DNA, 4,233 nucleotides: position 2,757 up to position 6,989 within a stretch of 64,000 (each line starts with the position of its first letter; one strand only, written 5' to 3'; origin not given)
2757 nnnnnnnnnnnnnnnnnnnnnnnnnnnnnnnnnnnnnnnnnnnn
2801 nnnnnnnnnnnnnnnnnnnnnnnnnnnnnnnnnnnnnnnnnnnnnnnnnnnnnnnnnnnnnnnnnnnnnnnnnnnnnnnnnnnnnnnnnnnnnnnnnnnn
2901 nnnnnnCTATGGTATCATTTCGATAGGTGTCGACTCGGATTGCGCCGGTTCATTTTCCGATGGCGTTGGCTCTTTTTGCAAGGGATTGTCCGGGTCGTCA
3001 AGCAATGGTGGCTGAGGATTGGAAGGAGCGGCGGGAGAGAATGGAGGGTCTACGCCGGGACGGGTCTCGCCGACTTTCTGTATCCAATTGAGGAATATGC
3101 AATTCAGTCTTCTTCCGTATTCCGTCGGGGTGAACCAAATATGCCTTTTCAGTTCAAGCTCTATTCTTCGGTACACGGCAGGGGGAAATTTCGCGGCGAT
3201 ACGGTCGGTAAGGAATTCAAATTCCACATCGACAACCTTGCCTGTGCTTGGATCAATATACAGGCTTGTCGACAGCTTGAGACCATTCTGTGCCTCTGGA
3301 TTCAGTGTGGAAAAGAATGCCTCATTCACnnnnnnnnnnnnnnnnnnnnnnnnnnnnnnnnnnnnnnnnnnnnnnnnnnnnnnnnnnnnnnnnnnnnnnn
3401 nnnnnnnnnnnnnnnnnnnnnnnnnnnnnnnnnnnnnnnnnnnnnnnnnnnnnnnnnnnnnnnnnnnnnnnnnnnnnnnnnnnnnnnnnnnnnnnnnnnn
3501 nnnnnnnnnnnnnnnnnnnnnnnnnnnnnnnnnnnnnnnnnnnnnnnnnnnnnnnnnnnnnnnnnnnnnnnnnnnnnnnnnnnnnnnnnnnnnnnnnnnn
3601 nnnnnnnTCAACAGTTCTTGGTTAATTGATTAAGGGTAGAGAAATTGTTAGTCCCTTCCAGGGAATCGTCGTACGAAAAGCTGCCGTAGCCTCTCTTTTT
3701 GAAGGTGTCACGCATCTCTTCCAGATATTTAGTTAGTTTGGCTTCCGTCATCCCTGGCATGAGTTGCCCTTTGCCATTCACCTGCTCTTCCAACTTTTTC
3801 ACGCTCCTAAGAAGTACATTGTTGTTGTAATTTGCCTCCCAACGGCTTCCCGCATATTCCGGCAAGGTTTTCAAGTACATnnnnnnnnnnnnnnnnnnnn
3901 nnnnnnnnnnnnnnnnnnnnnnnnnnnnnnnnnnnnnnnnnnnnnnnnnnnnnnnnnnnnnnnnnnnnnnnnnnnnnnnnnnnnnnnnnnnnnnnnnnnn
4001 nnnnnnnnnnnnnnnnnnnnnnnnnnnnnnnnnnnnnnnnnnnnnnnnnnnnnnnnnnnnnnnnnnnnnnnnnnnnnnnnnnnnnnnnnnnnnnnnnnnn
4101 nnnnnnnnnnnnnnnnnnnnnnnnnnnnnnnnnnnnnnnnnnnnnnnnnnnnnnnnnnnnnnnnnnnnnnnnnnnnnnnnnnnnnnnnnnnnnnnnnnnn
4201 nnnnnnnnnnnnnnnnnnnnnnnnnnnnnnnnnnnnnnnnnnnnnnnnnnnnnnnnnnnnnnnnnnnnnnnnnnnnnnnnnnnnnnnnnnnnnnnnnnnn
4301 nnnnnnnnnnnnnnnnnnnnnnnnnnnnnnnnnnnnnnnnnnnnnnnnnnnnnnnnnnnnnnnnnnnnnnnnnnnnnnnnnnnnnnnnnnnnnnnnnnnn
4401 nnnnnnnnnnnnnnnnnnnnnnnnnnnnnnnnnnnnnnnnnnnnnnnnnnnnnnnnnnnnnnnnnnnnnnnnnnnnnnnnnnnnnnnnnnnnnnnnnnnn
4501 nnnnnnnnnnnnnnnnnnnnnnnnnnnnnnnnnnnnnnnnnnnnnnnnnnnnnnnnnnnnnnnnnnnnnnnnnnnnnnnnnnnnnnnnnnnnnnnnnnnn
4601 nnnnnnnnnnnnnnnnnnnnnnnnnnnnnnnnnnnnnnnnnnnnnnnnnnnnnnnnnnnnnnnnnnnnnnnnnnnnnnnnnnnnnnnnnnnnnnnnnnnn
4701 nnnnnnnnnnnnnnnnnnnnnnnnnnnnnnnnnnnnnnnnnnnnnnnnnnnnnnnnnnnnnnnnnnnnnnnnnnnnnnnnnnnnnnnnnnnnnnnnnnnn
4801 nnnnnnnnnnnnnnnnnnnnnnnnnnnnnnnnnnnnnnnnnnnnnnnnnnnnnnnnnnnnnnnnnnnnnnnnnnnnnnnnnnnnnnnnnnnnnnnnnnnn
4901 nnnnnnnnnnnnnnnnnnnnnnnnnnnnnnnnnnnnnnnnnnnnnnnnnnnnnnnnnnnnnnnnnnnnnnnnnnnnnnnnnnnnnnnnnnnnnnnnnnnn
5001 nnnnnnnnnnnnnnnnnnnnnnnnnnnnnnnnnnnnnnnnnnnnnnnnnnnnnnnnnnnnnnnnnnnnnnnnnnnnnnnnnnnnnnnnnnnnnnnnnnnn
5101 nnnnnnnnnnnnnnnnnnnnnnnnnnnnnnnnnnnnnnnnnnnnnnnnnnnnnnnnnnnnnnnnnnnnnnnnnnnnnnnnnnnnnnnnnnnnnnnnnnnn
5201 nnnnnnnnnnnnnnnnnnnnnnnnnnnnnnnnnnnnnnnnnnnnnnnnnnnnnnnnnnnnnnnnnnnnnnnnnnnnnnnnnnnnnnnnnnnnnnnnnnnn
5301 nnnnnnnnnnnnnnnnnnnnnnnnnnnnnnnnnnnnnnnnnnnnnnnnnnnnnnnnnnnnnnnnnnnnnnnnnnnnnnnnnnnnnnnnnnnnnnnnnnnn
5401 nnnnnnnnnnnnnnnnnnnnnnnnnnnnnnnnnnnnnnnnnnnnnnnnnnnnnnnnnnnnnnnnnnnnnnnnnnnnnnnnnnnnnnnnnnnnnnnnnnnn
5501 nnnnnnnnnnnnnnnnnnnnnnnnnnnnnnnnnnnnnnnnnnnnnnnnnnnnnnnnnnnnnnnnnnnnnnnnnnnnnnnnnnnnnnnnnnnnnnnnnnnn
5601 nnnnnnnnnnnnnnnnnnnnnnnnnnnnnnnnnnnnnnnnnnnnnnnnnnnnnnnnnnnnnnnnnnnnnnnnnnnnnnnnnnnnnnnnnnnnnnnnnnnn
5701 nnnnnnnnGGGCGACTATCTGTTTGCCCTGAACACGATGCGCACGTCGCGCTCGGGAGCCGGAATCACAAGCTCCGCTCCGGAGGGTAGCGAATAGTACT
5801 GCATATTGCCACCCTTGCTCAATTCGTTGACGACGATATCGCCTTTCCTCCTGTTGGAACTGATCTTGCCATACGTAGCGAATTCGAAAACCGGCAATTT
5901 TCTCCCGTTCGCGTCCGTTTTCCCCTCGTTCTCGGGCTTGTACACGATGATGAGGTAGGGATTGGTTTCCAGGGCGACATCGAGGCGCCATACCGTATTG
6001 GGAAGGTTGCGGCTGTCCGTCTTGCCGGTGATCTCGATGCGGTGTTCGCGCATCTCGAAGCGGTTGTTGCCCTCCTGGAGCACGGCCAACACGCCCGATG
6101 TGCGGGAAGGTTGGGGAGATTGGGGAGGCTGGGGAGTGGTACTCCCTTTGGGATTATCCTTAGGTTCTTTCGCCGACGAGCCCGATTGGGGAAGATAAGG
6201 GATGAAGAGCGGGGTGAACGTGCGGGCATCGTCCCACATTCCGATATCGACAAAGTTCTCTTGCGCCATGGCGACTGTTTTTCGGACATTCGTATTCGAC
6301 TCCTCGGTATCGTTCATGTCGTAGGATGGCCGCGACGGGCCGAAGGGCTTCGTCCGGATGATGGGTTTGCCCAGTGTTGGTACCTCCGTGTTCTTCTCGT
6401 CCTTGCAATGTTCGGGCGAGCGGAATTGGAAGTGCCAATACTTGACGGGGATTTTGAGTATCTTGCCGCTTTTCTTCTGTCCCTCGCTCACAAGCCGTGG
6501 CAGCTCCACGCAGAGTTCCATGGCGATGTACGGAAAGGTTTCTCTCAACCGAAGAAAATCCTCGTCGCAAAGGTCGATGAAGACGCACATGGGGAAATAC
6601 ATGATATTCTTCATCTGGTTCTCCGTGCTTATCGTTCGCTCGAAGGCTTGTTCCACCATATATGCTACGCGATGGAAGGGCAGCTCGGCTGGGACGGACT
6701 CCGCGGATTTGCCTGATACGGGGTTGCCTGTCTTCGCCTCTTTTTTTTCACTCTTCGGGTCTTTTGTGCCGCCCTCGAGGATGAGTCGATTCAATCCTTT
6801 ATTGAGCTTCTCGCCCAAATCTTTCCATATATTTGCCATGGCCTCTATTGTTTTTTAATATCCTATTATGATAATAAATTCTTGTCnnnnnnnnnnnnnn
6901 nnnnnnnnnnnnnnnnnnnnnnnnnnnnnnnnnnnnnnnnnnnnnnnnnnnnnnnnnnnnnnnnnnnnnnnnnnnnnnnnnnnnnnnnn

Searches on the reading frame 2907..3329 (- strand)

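Call 3: search_protein_families(library=pfam, proteins=[window:2907-3329:-], max_evalue=1)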
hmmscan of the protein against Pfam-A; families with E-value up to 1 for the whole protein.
window:2907-3329:- (140 aa): 1 family
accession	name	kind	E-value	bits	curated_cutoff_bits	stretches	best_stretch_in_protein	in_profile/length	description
PF16446.10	DUF5043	-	6.1e-16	59.1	25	1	2-82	77-156/156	Domain of unknown function (DUF5043)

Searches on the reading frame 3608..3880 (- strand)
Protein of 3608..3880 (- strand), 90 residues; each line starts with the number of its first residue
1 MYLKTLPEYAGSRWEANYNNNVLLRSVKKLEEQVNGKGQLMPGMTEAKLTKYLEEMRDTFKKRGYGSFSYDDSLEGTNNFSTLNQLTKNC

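Call 3: search_protein_families(library=pfam, proteins=[window:3608-3880:-], max_evalue=1)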
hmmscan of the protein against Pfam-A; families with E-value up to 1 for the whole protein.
window:3608-3880:- (90 aa): 1 family
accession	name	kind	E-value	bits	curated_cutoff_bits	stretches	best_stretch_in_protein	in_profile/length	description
PF22473.1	PilJ_Pilin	-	0.039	14.4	26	1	29-83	19-72/81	PilJ, Pilin domain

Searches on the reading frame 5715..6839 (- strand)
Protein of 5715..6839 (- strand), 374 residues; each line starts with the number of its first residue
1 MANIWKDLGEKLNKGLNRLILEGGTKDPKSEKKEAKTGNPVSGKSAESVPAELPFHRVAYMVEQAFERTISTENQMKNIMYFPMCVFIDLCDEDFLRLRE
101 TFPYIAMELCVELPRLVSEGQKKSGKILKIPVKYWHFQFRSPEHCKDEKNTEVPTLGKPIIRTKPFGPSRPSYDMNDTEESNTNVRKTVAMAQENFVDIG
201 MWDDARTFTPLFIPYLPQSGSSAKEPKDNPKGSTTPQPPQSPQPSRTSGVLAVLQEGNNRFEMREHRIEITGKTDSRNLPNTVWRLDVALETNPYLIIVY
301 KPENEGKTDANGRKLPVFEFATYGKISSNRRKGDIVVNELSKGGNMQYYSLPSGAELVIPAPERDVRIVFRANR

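Call 3: search_protein_families(library=pfam, proteins=[window:5715-6839:-], max_evalue=1)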
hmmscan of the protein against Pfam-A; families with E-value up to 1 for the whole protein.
window:5715-6839:- (374 aa): 0 families

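Call 14: find_homologous_proteins(query=window:5715-6839:-)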
Query window:5715-6839:- (374 aa): 1 proteins with E <= 0.001 among 3045 candidates.
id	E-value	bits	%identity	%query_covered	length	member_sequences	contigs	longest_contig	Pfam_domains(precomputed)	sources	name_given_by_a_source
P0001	8.3e-254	859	100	100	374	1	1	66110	-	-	-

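Call 38: search_protein_representatives(protein=window:5715-6839:-)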
Query: 374 residues. Proteins with E-value up to 0.001 (for the whole library): 6; up to 1e-10: 4; up to 1e-30: 2. The best 6 are listed.
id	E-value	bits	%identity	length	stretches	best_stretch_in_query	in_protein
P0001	2.7e-254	859.0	100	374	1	1-374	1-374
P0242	6.4e-57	209.5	42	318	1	52-373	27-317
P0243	6.2e-29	117.5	39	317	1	72-308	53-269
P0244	2.6e-26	108.8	30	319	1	45-307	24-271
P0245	2.7e-09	52.8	31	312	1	76-306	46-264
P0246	1.2e-04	37.5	27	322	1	72-278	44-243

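Call 48: find_related_loci(query=A3, collection=genome_contigs, flank=10000)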
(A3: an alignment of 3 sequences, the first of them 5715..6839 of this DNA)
Query A3 (374 aa) in genome_contigs; peptide patterns used: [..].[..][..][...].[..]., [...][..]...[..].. (x = any residue, [..] = any of these).
194 stretches matched a pattern; 1 encode a relative of the query (tblastn E <= 1e-3); 1 distinct loci.
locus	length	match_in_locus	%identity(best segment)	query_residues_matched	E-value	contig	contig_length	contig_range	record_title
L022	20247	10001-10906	35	42-373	2e-58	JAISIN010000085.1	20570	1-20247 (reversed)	MAG: Prevotellaceae bacterium isolate Hm464_bin62 k119_731065, whole genome shotgun sequence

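Call 49: find_related_loci(query=A3, collection=metagenome_contigs, flank=10000)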
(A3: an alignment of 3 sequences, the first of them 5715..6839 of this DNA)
Query A3 (374 aa) in metagenome_contigs; peptide patterns used: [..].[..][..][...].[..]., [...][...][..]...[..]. (x = any residue, [..] = any of these).
432 stretches matched a pattern, but none encodes a relative of the query by tblastn (E <= 1e-3).

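Call 50: find_encoding_contigs(protein=P0243, flank=10000, max_places=3)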
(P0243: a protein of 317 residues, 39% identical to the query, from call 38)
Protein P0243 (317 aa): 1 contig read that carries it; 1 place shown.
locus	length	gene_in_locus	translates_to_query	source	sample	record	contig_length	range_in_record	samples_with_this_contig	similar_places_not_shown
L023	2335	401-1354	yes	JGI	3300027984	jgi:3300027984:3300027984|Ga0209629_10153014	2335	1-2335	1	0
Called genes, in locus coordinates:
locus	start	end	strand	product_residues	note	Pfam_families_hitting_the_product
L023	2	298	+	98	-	?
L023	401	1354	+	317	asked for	-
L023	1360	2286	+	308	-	PF00481:PP2C (faint), PF13672:PP2C_2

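Call 51: predict_structure(alignment_id=A2)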
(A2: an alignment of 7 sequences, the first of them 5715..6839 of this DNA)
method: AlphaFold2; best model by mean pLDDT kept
length: 374 residues; sequences in the alignment: 7
mean_pLDDT: 57.6   pTM: 0.38
mean pLDDT of the five models: 57.6, 56.9, 56.1, 47.3, 44.1
residues with pLDDT >= 90: 0; 70-90: 143; 50-70: 84; < 50: 147
segments of 3 or more residues with pLDDT < 50: 1-50, 74-76, 166-200, 211-250, 330-336, 338-344
pLDDT, mean of each block of 10 residues (from residue 1): 38 36 32 32 34 76 78 54 70 80 75 72 61 68 61 76 53 29 26 34 56 36 33 35 34 62 77 78 82 83 74 76 69 44 57 73 80 55
secondary structure, 60 per line:
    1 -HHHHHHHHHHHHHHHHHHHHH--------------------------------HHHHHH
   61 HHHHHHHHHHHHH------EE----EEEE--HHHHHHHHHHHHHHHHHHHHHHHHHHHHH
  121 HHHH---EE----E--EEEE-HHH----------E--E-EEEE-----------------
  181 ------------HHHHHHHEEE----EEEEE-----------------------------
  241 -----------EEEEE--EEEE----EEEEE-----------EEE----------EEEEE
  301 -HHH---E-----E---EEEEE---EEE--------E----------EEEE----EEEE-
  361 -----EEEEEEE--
elements in order: H2-22 H55-73 E86-89 H92-124 E137-140 E160-163 H193-199 E200-202 E207-211 E252-256 E259-262 E267-271 E283-285 E296-300 E318-322 E326-328 E348-351 E356-359 E366-372

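Call 53: find_encoding_contigs(protein=P0244, flank=10000, max_places=3)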
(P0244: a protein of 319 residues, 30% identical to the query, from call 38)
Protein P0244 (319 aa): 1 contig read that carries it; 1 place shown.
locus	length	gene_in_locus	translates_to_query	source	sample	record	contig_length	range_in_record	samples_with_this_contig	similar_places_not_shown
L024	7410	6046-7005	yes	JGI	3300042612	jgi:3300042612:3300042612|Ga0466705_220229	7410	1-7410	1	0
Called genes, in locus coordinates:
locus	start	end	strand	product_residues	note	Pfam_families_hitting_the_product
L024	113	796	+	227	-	-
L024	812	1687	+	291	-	-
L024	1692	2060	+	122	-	PF13620:CarboxypepD_reg, PF17210:SdrD_B (weak), PF13715:CarbopepD_reg_2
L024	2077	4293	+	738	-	PF13620:CarboxypepD_reg (weak), PF17210:SdrD_B (faint), PF22904:NOMO1-like_2nd (faint), PF19190:BACON_2 (faint)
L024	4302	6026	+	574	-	PF00069:Pkinase, PF07714:PK_Tyr_Ser-Thr, PF03781:FGE-sulfatase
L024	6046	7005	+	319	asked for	-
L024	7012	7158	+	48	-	-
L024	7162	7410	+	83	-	?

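Call 54: find_encoding_contigs(protein=P0245, flank=10000, max_places=3)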
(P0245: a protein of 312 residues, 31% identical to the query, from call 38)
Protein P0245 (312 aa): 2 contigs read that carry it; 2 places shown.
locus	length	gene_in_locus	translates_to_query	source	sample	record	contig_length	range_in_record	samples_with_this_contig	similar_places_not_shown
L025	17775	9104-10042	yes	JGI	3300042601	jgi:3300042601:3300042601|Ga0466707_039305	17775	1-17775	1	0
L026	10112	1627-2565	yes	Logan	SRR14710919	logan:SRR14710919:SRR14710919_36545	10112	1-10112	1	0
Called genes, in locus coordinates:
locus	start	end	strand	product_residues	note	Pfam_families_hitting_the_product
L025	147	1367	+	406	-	PF03781:FGE-sulfatase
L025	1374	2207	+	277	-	PF08238:Sel1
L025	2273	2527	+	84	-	-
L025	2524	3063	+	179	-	PF13508:Acetyltransf_7 (faint), PF13673:Acetyltransf_10 (weak)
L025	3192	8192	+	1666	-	PF18998:Flg_new_2 (faint), PF07581:Glug (weak), PF18962:Por_Secre_tail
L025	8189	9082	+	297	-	-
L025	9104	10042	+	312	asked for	-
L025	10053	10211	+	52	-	-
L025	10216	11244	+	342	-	PF00481:PP2C (weak), PF13672:PP2C_2, PF07228:SpoIIE (faint)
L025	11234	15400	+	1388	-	PF01098:FTSW_RODA_SPOVE, PF00905:Transpeptidase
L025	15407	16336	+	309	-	PF00498:FHA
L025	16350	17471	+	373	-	-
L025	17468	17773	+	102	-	?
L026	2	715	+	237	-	?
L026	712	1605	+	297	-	-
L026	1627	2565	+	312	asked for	-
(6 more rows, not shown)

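Call 55: find_encoding_contigs(protein=P0246, flank=10000, max_places=3)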
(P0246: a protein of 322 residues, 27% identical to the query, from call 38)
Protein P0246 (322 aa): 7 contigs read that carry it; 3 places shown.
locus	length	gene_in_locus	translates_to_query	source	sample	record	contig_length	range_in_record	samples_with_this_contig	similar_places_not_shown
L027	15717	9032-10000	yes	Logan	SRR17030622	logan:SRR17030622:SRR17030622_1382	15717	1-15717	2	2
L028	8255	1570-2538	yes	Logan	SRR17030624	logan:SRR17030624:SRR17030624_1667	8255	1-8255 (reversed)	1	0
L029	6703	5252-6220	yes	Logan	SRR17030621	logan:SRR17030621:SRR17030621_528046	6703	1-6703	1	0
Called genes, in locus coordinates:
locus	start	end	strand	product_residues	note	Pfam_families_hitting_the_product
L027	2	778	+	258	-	?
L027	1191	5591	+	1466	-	PF01098:FTSW_RODA_SPOVE, PF00905:Transpeptidase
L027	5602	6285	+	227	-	-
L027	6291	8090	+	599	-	PF00069:Pkinase, PF07714:PK_Tyr_Ser-Thr, PF03109:ABC1 (faint), PF07714:PK_Tyr_Ser-Thr, PF00069:Pkinase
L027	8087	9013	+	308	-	-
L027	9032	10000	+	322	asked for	-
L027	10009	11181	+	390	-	PF00481:PP2C (weak), PF13672:PP2C_2, PF07228:SpoIIE (faint)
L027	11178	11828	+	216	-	PF13398:Peptidase_M50B (weak)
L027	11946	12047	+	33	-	-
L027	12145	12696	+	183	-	PF07638:Sigma70_ECF, PF12645:HTH_16 (weak), PF04542:Sigma70_r2, PF08281:Sigma70_r4_2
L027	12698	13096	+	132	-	-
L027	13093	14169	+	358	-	-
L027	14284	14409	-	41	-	-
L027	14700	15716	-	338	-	?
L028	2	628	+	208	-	?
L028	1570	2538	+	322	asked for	-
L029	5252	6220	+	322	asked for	-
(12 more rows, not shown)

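Call 59: fold_search(model_id=the predicted structure, library=pdb)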
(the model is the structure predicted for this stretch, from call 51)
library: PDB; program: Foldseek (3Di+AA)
matches with E <= 10: 344; with E <= 0.001: 0
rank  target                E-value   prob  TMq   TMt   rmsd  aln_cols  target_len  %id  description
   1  1g3g_MODEL_1_A        6.2e-03  0.97  0.20  0.40  14.8       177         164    7  NMR STRUCTURE OF THE FHA1 DOMAIN OF YEAST RAD53 (released 2001-01-10)
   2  6ar0                  7.0e-03  0.98  0.20  0.45   6.1       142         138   13  Structure of human SLMAP FHA domain (released 2018-07-04)
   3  6ar2_A                1.1e-02  0.97  0.21  0.48   5.7       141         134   11  Structure of human SLMAP FHA domain in complex with pMST2 (released 2018-07-04)
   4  5oem                  2.4e-02  0.96  0.20  0.37   7.0       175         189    6  Crystal Structure of Interferon Regulatory Factor 9 IAD Domain (released 2018-01-24)
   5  5oen_A                2.7e-02  0.99  0.22  0.46   5.7       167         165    8  Crystal Structure of STAT2 in complex with IRF9 (released 2018-01-24)
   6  5e50_A                7.6e-02  0.90  0.20  0.55   6.6       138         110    9  APLF/XRCC4 complex (released 2015-11-18)
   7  2vrt_C                1.1e-01  0.47  0.15  0.14   8.1       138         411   12  Crystal Structure of E. coli RNase E possessing M1 RNA fragments - Catalytic Domain (released 2008-07-22)
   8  2vrt_B                1.2e-01  0.54  0.16  0.15   8.8       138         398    9  Crystal Structure of E. coli RNase E possessing M1 RNA fragments - Catalytic Domain (released 2008-07-22)
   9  2vmk_D                1.5e-01  0.51  0.12  0.10   8.0       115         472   10  Crystal Structure of E. coli RNase E Apoprotein - Catalytic Domain (released 2008-07-22)
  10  9ee7                  2.0e-01  0.80  0.20  0.24   5.1       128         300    8  Folded domains of Xrs2 from S.cerevisiae (released 2025-09-10)
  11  2kg4_MODEL_1_A        2.2e-01  0.08  0.09  0.15  17.4       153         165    4  Three-dimensional structure of human Gadd45alpha in solution by NMR (released 2009-03-31)
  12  2vmk_B                2.4e-01  0.38  0.12  0.10   8.0       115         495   10  Crystal Structure of E. coli RNase E Apoprotein - Catalytic Domain (released 2008-07-22)
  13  2vmk_A                2.6e-01  0.28  0.15  0.12   8.3       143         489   12  Crystal Structure of E. coli RNase E Apoprotein - Catalytic Domain (released 2008-07-22)
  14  4s3h_A                3.1e-01  0.63  0.17  0.58   5.4       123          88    8  Crystal structure of S. pombe Mdb1 FHA domain (released 2015-07-22)
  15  2vmk_C                3.3e-01  0.35  0.13  0.11   7.4       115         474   12  Crystal Structure of E. coli RNase E Apoprotein - Catalytic Domain (released 2008-07-22)
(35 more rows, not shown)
